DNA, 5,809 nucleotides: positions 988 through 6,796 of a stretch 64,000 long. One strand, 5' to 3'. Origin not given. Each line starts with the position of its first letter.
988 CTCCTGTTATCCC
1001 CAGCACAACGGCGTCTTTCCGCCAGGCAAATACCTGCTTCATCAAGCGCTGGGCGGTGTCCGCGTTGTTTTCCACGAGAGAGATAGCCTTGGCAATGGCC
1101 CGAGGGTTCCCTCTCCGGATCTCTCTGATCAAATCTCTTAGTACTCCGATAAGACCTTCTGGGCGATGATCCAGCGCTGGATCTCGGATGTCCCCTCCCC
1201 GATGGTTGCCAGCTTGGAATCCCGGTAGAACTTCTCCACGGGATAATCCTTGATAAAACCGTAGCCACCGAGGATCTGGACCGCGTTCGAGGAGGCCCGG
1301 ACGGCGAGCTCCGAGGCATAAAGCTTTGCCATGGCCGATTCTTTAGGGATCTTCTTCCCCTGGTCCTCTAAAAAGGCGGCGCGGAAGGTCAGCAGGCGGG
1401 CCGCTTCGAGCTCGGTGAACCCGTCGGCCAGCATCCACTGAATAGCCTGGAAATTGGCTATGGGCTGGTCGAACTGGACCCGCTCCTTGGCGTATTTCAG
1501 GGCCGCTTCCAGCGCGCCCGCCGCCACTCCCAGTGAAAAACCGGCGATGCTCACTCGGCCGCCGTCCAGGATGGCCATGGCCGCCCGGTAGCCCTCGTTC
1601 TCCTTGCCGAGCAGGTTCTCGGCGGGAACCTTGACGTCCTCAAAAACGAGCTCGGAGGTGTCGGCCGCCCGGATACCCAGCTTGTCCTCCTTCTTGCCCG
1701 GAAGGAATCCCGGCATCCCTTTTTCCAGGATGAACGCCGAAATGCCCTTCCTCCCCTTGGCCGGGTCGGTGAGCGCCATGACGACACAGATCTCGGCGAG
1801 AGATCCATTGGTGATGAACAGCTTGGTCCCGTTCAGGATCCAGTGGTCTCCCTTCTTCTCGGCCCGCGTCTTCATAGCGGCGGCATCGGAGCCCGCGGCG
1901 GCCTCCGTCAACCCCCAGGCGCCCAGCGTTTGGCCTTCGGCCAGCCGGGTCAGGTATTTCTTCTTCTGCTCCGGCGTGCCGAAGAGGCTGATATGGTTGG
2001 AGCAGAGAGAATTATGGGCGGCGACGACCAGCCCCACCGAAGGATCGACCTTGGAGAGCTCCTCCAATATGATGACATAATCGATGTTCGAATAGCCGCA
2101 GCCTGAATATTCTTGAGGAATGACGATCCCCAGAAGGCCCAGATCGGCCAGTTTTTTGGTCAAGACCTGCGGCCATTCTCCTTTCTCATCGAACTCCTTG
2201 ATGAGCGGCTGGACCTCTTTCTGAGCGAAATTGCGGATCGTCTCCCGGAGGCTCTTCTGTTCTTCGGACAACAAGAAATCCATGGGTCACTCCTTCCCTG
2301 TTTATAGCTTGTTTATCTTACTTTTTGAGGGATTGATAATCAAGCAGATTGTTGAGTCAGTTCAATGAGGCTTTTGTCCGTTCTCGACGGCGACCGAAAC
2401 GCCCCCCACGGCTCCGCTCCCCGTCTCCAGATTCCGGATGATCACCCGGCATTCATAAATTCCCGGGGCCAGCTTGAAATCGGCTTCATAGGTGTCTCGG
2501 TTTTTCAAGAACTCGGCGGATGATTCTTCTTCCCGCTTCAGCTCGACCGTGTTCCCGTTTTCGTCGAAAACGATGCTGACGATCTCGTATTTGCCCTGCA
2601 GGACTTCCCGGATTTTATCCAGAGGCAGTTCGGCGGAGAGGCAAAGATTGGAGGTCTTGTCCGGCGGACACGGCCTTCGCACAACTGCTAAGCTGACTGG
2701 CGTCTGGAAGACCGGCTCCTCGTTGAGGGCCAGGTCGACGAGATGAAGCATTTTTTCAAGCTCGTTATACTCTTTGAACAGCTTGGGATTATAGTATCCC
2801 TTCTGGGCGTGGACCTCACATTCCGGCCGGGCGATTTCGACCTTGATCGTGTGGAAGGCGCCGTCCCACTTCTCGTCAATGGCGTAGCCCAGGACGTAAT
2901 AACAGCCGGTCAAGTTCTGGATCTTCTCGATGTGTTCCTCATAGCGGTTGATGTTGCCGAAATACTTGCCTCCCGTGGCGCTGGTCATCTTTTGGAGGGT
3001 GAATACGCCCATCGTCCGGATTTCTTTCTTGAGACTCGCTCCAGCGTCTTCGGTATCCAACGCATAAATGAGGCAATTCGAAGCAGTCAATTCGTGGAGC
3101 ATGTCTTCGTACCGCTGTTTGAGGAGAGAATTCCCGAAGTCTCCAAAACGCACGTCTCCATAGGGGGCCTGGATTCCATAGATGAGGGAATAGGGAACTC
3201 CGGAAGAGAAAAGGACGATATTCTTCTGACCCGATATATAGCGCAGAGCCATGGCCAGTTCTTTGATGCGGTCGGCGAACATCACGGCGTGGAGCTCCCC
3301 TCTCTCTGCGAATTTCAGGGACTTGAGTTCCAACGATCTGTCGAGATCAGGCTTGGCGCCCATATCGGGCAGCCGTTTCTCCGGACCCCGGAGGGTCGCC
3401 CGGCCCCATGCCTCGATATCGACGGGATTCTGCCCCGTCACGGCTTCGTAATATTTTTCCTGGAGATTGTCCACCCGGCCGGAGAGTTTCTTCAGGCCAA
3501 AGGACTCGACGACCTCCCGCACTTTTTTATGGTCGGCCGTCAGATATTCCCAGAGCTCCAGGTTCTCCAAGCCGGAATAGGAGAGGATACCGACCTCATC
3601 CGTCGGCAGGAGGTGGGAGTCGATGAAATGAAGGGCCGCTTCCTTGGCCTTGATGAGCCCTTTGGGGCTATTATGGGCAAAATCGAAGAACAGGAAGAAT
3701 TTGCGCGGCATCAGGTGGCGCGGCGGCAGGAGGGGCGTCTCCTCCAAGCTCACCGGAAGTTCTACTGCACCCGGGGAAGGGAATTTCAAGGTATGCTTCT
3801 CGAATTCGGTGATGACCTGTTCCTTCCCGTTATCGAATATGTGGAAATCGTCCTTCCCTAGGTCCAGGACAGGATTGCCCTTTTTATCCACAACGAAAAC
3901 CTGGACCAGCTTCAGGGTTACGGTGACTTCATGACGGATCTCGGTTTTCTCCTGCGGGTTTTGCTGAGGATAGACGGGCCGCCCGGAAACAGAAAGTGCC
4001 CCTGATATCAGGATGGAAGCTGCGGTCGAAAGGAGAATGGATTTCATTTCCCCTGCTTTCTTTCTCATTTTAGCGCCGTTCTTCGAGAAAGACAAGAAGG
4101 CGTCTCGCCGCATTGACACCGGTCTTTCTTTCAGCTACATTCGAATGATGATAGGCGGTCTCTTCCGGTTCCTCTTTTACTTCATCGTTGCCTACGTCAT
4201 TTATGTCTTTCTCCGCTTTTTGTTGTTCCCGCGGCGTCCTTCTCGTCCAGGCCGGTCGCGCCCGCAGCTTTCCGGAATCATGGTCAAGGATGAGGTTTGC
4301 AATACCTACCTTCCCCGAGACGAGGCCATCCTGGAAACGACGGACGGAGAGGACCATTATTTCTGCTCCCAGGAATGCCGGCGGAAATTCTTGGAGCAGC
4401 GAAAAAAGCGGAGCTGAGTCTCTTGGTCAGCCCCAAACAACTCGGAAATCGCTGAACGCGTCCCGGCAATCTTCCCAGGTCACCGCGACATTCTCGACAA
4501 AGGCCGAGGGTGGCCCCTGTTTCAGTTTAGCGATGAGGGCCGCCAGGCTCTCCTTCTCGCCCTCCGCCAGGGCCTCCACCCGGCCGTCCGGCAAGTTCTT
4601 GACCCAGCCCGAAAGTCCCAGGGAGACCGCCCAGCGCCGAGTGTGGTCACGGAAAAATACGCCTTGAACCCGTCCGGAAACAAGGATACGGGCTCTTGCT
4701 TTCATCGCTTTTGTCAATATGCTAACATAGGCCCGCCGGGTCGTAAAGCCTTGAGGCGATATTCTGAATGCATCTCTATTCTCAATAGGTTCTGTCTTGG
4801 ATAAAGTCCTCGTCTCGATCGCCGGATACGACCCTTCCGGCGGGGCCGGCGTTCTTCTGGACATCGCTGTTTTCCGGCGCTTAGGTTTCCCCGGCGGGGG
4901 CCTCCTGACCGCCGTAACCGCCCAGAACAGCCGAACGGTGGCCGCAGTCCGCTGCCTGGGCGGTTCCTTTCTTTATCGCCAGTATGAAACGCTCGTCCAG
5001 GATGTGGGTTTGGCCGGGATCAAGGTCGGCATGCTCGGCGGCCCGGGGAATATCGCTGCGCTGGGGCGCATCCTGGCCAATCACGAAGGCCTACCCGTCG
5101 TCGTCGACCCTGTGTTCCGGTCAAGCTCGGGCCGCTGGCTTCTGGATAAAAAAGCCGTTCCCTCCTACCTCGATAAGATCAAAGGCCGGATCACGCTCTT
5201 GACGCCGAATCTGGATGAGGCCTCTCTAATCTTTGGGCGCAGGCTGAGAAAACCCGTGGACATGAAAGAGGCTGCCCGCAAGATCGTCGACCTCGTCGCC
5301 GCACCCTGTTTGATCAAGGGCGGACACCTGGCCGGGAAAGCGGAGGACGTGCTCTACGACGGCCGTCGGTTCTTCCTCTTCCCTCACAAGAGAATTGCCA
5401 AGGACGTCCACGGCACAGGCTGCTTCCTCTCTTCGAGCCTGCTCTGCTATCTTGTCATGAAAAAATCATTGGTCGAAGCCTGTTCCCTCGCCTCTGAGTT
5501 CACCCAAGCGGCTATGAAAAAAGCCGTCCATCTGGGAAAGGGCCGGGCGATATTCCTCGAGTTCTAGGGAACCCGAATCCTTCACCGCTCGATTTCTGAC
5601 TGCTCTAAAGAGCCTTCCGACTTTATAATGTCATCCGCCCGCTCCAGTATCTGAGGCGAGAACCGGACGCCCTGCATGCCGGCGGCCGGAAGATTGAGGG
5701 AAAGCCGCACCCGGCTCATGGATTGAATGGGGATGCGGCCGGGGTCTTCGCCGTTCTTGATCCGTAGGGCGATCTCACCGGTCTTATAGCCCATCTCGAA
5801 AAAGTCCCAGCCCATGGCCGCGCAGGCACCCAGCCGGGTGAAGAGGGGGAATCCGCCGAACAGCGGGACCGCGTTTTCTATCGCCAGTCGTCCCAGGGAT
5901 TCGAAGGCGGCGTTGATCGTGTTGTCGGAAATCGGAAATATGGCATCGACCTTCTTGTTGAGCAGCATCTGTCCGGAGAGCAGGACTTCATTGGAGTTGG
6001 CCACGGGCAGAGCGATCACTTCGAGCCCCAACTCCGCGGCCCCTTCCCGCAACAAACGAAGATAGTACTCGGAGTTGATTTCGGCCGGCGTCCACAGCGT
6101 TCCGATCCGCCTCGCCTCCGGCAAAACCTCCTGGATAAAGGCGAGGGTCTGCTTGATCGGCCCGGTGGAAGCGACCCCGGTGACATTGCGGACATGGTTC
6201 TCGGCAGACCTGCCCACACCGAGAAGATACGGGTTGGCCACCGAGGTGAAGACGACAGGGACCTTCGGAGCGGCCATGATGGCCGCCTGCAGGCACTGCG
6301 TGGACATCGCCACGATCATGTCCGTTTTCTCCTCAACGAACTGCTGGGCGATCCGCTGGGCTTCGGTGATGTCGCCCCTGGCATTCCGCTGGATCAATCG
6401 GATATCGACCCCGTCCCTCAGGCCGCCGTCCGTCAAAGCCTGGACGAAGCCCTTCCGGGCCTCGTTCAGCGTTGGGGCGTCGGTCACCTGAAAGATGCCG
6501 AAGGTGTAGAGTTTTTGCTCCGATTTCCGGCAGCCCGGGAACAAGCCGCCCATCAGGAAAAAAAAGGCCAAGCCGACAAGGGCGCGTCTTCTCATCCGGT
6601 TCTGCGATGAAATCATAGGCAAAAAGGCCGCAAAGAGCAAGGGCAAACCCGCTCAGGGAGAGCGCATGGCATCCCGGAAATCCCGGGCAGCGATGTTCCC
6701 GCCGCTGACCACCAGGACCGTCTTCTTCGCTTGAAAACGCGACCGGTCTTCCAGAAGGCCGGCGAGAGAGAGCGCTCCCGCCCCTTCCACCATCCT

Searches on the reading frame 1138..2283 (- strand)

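Call 59: search_protein_families(library=pfam, proteins=[window:1138-2283:-], max_evalue=0.00001)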
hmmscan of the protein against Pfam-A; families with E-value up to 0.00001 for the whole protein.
window:1138-2283:- (381 aa): 4 families
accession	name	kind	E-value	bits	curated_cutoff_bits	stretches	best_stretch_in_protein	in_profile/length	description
PF00441.29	Acyl-CoA_dh_1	-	2.8e-49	167.6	22.4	1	229-377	1-149/150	Acyl-CoA dehydrogenase, C-terminal domain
PF02771.21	Acyl-CoA_dh_N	-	1.1e-37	129.3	22.9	1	6-118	1-113/113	Acyl-CoA dehydrogenase, N-terminal domain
PF02770.24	Acyl-CoA_dh_M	-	3.3e-26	91.7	33.3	1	123-217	2-97/97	Acyl-CoA dehydrogenase, middle domain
PF08028.16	Acyl-CoA_dh_2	-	2.1e-19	70.6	22.7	1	245-361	2-128/134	Acyl-CoA dehydrogenase, C-terminal domain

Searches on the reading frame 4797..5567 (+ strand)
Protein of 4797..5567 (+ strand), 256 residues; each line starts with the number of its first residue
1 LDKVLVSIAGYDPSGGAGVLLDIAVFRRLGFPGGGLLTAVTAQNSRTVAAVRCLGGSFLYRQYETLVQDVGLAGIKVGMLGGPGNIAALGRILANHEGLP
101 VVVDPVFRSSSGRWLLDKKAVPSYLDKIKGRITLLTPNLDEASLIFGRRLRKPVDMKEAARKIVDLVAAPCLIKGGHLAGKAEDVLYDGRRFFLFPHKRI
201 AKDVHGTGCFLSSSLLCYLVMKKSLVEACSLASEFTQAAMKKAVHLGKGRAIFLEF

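Call 59: search_protein_families(library=pfam, proteins=[window:4797-5567:+], max_evalue=0.00001)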
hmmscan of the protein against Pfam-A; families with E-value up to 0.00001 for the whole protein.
window:4797-5567:+ (256 aa): 1 family
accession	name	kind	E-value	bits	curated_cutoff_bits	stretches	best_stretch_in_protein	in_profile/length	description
PF08543.17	Phos_pyr_kin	-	4.6e-61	206.8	27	1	12-250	1-242/246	Phosphomethylpyrimidine kinase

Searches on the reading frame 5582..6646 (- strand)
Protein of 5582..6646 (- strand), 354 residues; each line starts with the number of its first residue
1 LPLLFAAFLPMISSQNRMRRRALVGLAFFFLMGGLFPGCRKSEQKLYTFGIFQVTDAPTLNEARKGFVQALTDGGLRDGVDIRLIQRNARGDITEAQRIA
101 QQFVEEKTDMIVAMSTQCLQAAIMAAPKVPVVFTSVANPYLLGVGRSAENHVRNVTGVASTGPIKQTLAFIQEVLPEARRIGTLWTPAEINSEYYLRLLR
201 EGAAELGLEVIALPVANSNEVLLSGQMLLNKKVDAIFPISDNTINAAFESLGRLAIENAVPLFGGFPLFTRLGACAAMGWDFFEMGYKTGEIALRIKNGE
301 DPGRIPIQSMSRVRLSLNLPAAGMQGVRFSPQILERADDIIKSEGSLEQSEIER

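Call 59: search_protein_families(library=pfam, proteins=[window:5582-6646:-], max_evalue=0.00001)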
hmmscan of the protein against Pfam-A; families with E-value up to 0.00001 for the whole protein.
window:5582-6646:- (354 aa): 1 family
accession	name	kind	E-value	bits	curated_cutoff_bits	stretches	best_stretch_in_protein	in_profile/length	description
PF04392.18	ABC_sub_bind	-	2e-54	185.3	25.9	1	50-340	3-292/293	ABC transporter substrate binding protein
